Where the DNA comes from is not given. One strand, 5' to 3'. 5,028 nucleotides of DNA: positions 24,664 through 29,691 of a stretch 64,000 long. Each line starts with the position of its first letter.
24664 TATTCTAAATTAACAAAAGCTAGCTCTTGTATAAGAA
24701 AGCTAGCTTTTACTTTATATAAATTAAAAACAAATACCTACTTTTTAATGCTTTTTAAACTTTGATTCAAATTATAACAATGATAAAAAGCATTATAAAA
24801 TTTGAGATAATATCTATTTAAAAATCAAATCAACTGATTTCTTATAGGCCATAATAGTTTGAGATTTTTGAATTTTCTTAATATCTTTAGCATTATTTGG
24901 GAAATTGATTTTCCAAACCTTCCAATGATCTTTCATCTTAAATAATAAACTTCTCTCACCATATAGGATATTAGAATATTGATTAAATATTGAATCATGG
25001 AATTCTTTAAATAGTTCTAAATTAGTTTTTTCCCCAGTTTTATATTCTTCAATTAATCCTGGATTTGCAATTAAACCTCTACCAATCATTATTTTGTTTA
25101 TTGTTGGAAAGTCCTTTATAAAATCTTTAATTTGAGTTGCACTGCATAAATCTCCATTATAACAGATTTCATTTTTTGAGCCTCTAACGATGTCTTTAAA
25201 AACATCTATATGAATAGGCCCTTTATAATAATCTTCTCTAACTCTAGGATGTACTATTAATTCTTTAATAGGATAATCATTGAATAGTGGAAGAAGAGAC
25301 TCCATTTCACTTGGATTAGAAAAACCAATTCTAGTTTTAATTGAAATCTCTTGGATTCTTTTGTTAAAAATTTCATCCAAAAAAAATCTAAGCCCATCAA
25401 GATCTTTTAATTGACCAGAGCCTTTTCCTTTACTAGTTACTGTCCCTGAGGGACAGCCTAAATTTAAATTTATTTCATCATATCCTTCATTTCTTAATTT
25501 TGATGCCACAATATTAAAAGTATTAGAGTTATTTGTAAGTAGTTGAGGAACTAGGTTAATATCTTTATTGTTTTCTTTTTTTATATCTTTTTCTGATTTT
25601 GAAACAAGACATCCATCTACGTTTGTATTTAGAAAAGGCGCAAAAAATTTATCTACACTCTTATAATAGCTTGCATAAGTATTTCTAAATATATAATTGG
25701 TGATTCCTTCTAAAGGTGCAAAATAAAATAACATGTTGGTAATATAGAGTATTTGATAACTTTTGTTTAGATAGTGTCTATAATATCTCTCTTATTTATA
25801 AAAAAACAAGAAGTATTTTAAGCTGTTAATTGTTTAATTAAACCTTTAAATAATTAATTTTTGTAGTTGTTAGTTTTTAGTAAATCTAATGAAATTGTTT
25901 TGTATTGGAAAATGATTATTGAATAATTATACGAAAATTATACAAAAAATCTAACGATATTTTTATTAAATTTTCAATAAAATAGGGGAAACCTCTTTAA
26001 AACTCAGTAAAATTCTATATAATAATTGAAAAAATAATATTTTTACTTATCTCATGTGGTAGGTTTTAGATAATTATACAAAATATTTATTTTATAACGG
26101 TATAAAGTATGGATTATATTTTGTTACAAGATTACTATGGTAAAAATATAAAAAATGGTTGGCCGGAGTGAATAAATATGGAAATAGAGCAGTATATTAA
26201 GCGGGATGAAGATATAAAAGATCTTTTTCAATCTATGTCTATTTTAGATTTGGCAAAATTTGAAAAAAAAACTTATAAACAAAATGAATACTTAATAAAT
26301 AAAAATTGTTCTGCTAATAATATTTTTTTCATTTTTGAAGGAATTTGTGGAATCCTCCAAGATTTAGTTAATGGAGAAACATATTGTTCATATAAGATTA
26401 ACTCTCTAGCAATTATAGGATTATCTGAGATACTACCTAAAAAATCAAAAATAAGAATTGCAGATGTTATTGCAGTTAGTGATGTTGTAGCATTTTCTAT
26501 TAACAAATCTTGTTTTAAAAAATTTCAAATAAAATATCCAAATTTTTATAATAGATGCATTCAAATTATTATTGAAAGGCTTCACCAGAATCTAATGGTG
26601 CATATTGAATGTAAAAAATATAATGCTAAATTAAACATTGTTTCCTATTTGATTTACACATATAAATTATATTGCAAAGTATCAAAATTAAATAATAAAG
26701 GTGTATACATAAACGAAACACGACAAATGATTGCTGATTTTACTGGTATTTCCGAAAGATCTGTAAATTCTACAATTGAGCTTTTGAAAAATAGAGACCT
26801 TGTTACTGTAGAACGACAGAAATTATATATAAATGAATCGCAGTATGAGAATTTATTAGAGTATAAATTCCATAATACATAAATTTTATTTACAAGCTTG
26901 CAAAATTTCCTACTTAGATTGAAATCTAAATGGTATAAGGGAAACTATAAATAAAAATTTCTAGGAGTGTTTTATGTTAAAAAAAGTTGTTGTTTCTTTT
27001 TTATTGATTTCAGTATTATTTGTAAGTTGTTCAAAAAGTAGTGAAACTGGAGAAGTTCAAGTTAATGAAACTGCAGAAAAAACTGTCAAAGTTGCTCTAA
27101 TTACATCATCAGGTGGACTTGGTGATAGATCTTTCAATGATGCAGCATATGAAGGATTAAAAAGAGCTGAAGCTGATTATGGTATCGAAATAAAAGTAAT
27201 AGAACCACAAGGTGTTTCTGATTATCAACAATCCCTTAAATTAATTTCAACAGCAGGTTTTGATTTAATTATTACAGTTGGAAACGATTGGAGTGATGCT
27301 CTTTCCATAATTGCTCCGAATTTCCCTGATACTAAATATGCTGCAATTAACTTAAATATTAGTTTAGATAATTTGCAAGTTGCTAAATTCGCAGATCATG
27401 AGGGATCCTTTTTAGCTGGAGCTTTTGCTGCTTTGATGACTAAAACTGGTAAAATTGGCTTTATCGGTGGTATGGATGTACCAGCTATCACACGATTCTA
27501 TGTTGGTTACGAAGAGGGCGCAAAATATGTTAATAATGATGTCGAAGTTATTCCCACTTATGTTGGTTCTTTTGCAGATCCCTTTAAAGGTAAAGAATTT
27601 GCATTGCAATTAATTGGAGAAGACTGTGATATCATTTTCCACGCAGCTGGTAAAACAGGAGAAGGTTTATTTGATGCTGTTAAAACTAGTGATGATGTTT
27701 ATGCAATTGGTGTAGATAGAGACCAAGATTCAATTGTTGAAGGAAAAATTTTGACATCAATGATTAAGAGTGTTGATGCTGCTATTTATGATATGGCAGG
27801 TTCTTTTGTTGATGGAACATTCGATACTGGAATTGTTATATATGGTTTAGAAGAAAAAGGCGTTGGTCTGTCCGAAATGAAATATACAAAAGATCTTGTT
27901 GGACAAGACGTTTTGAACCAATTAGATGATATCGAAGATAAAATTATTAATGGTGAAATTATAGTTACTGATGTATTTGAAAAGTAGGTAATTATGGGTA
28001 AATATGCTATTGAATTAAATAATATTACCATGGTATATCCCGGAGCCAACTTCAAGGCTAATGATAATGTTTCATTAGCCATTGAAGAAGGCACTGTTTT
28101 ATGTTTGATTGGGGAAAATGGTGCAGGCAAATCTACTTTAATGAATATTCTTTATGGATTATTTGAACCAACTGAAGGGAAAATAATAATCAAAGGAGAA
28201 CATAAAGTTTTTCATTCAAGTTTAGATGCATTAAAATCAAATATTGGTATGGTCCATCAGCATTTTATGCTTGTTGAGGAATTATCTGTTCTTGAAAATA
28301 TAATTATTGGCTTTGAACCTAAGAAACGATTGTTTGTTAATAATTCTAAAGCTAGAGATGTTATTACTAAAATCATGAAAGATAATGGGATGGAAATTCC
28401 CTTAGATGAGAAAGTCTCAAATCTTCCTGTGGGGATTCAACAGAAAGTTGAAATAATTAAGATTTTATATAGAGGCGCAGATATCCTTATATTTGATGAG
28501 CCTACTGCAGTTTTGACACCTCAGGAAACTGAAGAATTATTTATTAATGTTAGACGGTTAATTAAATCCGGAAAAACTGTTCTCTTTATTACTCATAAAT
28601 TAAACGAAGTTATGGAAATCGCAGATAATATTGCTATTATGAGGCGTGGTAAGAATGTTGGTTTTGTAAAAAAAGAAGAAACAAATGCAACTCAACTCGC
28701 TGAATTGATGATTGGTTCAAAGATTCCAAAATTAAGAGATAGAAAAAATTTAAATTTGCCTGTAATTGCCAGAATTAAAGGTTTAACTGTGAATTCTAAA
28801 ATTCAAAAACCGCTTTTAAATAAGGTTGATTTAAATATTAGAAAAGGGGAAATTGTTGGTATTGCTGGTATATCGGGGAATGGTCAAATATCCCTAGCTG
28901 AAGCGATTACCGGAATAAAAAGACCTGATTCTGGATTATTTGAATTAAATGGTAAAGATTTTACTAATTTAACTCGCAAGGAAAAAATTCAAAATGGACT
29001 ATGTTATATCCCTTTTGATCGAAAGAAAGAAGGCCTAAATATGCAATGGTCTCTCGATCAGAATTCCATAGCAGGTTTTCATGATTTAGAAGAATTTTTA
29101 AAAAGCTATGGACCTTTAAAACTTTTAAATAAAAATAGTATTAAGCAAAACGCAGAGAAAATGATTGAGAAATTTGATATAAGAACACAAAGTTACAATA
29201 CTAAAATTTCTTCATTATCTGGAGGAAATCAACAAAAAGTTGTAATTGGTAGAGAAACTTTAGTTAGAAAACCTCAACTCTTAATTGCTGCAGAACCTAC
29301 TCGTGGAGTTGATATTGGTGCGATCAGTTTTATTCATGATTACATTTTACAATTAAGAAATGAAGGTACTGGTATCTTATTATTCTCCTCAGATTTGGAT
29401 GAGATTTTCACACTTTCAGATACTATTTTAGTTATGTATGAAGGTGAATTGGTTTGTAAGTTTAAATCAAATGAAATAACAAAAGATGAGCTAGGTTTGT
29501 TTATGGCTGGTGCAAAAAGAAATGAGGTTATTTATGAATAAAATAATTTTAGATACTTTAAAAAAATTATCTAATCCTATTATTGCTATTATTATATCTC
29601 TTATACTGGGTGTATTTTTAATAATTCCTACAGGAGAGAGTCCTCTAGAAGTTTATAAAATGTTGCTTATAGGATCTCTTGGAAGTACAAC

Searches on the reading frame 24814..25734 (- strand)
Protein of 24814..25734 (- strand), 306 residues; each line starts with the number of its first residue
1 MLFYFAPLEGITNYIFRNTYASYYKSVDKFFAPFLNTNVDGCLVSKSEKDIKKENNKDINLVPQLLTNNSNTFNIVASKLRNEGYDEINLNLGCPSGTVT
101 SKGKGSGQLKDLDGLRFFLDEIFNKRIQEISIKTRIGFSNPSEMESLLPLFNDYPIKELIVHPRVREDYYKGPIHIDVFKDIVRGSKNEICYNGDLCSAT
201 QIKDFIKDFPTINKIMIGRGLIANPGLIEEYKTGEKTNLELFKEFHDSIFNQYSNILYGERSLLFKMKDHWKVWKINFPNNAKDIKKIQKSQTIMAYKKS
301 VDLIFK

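Call 10: search_protein_families(library=pfam, proteins=[window:24814-25734:-], max_evalue=0.00001)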
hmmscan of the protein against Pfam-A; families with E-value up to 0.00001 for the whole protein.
window:24814-25734:- (306 aa): 1 family
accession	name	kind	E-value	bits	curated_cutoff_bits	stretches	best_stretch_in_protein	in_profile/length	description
PF01207.24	Dus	-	2.9e-28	99.3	20.4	1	5-271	2-272/311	Dihydrouridine synthase (Dus)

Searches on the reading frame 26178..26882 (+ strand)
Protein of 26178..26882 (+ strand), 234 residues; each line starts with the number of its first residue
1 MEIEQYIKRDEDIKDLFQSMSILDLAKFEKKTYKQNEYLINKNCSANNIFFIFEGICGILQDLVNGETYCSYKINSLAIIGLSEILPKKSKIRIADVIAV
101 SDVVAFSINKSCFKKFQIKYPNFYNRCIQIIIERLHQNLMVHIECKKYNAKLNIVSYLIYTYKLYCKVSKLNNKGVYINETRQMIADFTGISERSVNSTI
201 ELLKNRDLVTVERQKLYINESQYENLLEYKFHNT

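Call 10: search_protein_families(library=pfam, proteins=[window:26178-26882:+], max_evalue=0.00001)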
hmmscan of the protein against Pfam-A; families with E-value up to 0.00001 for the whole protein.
window:26178-26882:+ (234 aa): 1 family
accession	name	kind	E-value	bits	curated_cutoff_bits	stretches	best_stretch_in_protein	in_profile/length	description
PF00027.35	cNMP_binding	-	5e-09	36.5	27.5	1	31-116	2-85/89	Cyclic nucleotide-binding domain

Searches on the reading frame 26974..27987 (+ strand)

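Call 11: search_protein_families(library=pfam, proteins=[window:26974-27987:+], max_evalue=0.00001)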
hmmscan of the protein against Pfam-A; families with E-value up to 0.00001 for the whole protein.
window:26974-27987:+ (337 aa): 2 families
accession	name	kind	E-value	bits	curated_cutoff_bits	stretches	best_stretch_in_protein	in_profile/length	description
PF02608.20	Bmp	-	2.5e-70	237.3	24.1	1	41-332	4-298/301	ABC transporter substrate-binding protein PnrA-like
PF13407.12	Peripla_BP_4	-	4.2e-08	33.5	35.1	0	144-253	107-222/258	Periplasmic binding protein domain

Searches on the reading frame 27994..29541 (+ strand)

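Call 5: search_protein_families(library=pfam, proteins=[window:27994-29541:+])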
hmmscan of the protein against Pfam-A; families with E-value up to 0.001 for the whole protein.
window:27994-29541:+ (515 aa): 5 families
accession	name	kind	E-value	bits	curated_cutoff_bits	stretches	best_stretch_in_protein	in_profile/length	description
PF00005.33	ABC_tran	-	1.2e-50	172.1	25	2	24-172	2-137/137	ABC transporter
PF13175.12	AAA_15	-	1.9e-06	28.2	32.1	1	19-79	10-65/374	AAA ATPase domain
PF13304.12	AAA_21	-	3.2e-06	27.9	27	0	36-58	2-24/304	AAA domain, putative AbiEii toxin, Type IV TA system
PF13555.12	AAA_29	-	0.00039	20.6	27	0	24-57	13-46/61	P-loop containing region of AAA domain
PF03193.22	RsgA_GTPase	-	0.00073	19.8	30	0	28-60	102-133/174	RsgA GTPase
